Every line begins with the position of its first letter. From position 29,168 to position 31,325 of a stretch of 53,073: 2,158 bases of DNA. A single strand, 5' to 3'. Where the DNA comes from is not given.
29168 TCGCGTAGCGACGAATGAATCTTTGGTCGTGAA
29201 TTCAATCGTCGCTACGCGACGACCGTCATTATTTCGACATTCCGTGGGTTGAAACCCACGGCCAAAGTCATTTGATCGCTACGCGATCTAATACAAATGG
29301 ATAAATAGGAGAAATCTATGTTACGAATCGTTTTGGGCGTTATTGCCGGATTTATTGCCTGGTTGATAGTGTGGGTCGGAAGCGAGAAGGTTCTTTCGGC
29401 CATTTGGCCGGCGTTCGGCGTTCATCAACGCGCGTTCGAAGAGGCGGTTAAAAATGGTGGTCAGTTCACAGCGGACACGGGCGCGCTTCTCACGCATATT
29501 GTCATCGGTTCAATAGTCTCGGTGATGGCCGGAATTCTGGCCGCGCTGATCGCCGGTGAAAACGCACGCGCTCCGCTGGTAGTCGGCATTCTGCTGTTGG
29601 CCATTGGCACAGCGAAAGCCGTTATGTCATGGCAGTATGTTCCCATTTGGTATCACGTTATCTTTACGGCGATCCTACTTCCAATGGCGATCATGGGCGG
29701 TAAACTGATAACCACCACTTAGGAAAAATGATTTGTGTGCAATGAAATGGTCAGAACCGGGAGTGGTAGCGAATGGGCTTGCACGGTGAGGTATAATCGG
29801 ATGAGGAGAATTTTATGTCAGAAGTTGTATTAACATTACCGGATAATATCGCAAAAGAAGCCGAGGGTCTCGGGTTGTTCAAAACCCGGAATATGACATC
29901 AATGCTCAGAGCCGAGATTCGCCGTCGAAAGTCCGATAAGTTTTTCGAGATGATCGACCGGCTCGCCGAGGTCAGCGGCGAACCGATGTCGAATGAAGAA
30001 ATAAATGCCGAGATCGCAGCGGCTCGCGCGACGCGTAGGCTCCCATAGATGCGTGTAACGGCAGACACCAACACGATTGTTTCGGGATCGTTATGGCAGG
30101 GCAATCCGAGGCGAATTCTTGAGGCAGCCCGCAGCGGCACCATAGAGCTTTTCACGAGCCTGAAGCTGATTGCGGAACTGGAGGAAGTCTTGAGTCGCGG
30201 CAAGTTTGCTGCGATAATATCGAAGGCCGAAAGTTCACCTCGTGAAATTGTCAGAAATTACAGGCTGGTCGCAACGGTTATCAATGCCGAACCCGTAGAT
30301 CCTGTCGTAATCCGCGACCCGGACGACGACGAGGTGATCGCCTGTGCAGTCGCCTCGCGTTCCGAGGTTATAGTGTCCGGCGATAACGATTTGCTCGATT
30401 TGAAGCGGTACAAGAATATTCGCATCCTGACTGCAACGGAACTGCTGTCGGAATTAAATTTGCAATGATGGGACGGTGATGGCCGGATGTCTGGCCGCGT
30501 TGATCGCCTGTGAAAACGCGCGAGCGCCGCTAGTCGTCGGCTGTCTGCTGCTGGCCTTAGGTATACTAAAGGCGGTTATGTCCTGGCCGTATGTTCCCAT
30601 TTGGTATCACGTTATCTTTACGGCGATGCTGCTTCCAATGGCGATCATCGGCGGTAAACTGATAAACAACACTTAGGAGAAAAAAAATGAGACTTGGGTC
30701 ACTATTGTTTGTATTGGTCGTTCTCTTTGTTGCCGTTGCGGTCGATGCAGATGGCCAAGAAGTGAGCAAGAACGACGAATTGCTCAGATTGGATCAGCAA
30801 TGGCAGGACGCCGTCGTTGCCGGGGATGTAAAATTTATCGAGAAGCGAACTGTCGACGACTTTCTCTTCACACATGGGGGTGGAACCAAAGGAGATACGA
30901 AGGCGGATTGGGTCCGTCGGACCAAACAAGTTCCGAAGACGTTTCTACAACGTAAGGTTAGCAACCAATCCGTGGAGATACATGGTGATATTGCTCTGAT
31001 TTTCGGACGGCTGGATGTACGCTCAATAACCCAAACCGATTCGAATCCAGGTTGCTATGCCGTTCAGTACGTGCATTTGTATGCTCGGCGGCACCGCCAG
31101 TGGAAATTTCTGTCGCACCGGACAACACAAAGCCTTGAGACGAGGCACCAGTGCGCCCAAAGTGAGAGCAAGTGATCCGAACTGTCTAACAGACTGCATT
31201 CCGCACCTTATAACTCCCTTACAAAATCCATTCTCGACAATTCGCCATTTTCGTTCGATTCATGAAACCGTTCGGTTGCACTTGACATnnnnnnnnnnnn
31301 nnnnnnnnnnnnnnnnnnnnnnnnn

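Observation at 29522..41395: Recurrent architecture: three unrelated toxin-antitoxin cassettes, each wedged between an intact gene and a diverged orphan copy of that gene's own 3' end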

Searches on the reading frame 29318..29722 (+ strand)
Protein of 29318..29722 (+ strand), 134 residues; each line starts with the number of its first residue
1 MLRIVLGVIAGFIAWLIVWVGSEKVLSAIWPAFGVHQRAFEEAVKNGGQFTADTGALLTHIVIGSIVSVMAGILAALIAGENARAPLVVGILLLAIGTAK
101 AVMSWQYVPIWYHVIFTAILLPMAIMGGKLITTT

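Call 7: search_protein_families(library=pfam, proteins=[window:29318-29722:+], max_evalue=0.01)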
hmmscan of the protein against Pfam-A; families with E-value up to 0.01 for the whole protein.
window:29318-29722:+ (134 aa): 1 family
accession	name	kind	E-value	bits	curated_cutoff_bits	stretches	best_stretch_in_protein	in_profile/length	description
PF13273.12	DUF4064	-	0.0074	16.9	32.1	1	5-99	7-98/102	Protein of unknown function (DUF4064)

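Call 42: find_homologous_proteins(query=window:29318-29722:+, max_evalue=0.00001)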
Query window:29318-29722:+ (134 aa): 2314 proteins with E <= 0.00001 among 2621 candidates; the best 120 are listed.
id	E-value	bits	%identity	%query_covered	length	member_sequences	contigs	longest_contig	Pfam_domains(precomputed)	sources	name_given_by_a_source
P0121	2.6e-76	272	100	100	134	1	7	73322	-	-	-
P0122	3.7e-73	261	96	100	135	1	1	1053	-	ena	-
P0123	9.0e-73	260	96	100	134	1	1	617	-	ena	-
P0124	1.6e-70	253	90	100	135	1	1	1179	-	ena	-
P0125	8.6e-70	251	90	100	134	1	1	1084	-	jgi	jgi:hypothetical protein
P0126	8.8e-70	251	91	100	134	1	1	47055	-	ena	-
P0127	9.2e-70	250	90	100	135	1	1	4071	-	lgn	-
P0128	1.1e-69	250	90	100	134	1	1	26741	-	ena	-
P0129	2.3e-69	249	90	100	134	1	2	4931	-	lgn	-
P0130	4.4e-69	248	89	100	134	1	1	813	-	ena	-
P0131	4.8e-69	248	90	100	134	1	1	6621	-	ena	-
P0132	7.8e-69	247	90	100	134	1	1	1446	-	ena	-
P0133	7.9e-69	247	90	100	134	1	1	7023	-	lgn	-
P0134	1.3e-68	247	89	100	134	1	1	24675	-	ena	-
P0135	1.4e-68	247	89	100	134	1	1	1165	-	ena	-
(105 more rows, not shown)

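Call 44: find_encoding_contigs(protein=window:29318-29722:+, flank=3000, max_places=10)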
Protein window:29318-29722:+ (134 aa): 8 contigs read that carry it; 7 places shown.
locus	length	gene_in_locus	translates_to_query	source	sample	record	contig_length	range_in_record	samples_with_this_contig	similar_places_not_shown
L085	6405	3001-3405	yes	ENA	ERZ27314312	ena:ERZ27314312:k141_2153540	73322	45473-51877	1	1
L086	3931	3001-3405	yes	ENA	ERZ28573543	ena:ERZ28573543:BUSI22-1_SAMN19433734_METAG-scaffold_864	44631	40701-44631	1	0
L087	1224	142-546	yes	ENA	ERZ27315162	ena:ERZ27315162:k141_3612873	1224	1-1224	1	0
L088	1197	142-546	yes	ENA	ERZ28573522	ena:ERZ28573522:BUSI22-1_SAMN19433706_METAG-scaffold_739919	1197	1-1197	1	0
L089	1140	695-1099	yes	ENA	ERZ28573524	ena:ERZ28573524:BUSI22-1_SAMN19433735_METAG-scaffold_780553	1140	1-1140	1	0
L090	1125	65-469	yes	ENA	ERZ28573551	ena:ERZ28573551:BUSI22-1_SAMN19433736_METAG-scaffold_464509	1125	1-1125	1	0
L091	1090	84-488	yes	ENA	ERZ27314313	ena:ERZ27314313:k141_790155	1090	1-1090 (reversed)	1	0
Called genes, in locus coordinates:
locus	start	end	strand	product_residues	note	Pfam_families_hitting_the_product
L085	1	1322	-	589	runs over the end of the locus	PF13620:CarboxypepD_reg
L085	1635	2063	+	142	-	PF00196:GerE, PF13384:HTH_23 (faint)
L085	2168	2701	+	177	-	PF13858:DUF4199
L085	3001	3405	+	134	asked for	-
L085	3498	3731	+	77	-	-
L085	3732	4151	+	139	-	PF13470:PIN_3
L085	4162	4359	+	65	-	-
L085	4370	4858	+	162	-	PF14534:DUF4440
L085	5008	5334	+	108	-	PF01022:HTH_5, PF12840:HTH_20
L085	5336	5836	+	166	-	PF08327:AHSA1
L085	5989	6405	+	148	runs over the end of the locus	PF01872:RibD_C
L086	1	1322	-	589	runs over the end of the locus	PF13620:CarboxypepD_reg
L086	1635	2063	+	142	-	PF00196:GerE, PF13384:HTH_23 (faint)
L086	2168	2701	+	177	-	PF13858:DUF4199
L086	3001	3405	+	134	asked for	-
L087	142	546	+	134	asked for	-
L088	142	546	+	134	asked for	-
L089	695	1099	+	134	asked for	-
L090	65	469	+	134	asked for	-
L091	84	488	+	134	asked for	-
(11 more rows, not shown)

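Call 45: find_encoding_contigs(protein=P0122, flank=3000, max_places=5)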
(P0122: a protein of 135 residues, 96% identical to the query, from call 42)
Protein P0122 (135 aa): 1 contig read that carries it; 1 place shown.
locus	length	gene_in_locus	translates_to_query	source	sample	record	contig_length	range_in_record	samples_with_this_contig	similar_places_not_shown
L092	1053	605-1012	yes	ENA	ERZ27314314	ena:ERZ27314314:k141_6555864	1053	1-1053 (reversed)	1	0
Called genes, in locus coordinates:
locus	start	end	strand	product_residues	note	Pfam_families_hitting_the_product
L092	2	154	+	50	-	?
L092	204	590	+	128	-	-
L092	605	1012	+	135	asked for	-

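Call 49: find_encoding_contigs(protein=P0131, flank=4000, max_places=3)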
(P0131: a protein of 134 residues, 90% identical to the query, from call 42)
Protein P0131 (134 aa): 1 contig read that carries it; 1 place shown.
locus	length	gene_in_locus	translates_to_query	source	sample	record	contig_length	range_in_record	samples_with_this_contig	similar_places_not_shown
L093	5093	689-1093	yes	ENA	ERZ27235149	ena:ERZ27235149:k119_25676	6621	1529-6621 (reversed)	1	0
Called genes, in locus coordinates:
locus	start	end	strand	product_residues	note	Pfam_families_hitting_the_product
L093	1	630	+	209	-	?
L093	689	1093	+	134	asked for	-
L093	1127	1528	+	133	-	PF00903:Glyoxalase (weak), PF12681:Glyoxalase_2 (weak)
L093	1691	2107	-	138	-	PF00903:Glyoxalase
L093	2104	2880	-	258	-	-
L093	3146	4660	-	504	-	PF08240:ADH_N, PF00107:ADH_zinc_N, PF13602:ADH_zinc_N_2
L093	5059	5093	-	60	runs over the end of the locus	-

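Call 50: find_encoding_contigs(protein=P0126, flank=4000, max_places=3)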
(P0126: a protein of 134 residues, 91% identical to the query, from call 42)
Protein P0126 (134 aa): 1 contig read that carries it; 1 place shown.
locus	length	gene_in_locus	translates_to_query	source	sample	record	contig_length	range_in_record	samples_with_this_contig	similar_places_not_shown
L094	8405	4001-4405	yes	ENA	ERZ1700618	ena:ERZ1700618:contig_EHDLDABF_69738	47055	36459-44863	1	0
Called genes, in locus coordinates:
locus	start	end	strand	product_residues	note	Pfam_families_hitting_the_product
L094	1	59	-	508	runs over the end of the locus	PF00370:FGGY_N, PF02782:FGGY_C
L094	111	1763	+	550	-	PF01266:DAO, PF16901:DAO_C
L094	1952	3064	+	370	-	PF01408:GFO_IDH_MocA, PF02894:GFO_IDH_MocA_C, PF22725:GFO_IDH_MocA_C3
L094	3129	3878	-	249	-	-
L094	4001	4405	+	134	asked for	-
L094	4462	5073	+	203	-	PF01872:RibD_C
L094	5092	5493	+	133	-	PF00903:Glyoxalase, PF12681:Glyoxalase_2 (weak)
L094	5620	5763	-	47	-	PF08818:DUF1801 (weak)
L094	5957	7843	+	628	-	PF05378:Hydant_A_N, PF01968:Hydantoinase_A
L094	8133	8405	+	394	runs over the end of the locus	PF02538:Hydantoinase_B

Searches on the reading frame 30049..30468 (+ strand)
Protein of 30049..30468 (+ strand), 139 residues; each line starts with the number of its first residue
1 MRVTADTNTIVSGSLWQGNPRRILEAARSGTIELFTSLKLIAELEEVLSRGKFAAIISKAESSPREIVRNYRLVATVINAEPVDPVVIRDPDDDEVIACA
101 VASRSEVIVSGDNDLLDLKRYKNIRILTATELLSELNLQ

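Call 7: search_protein_families(library=pfam, proteins=[window:30049-30468:+], max_evalue=0.01)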
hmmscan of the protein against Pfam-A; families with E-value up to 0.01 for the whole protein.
window:30049-30468:+ (139 aa): 2 families
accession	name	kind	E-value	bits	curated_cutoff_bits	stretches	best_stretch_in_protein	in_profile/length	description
PF13470.12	PIN_3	-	6e-17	62.9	27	1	2-113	1-114/115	PIN domain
PF10130.15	PIN_2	-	0.0086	16.7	22.4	0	6-116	3-116/133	PIN domain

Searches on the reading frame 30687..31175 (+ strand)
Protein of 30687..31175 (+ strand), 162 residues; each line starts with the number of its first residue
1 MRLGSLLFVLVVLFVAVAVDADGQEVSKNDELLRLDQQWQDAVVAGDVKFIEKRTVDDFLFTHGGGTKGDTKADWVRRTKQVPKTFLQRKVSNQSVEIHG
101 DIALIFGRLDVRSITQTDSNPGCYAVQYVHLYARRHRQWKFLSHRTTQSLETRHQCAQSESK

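Call 7: search_protein_families(library=pfam, proteins=[window:30687-31175:+], max_evalue=0.01)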
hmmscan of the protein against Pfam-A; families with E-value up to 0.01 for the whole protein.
window:30687-31175:+ (162 aa): 3 families
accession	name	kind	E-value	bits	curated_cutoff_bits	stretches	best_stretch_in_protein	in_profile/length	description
PF14534.12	DUF4440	-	1.2e-11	45.5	25.2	1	32-140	1-106/107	Domain of unknown function (DUF4440)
PF13474.12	SnoaL_3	-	7.9e-05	23.4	22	1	37-144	6-114/121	SnoaL-like domain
PF08332.16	CaMKII_AD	-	0.0085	16.7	22.1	0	75-145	58-124/128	Calcium/calmodulin dependent protein kinase II association domain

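Call 70: find_encoding_contigs(protein=window:30687-31175:+, flank=3000, max_places=10)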
Protein window:30687-31175:+ (162 aa): 9 contigs read that carry it; 7 places shown.
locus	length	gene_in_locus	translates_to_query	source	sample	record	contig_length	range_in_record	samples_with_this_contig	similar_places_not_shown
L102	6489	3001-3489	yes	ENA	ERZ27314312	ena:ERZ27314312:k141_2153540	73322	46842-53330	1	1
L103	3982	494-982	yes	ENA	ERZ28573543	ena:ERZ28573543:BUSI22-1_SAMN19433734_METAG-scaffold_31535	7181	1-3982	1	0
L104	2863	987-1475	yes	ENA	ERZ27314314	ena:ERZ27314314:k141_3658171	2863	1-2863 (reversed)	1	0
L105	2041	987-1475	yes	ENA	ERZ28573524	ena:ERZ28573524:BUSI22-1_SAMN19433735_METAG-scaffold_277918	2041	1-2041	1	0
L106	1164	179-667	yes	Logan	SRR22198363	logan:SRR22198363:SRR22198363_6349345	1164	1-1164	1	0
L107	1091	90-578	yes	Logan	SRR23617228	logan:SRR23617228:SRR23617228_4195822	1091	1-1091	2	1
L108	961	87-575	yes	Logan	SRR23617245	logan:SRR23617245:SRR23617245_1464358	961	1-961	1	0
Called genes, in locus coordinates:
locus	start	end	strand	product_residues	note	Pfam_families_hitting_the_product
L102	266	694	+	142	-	PF00196:GerE, PF13384:HTH_23 (faint)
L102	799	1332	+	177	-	PF13858:DUF4199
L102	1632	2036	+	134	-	-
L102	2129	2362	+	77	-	-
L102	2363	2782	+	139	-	PF13470:PIN_3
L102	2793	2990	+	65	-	-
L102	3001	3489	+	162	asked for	PF14534:DUF4440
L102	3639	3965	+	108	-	PF01022:HTH_5, PF12840:HTH_20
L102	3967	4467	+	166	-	PF08327:AHSA1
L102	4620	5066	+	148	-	PF01872:RibD_C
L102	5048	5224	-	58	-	-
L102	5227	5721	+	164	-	-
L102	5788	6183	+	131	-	PF00903:Glyoxalase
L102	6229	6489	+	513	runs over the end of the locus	PF00749:tRNA-synt_1c, PF19269:Anticodon_2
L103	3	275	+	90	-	?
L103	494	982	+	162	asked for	PF14534:DUF4440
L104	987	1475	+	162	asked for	PF14534:DUF4440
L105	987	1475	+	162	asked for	PF14534:DUF4440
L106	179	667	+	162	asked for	PF14534:DUF4440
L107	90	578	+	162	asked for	PF14534:DUF4440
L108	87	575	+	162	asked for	PF14534:DUF4440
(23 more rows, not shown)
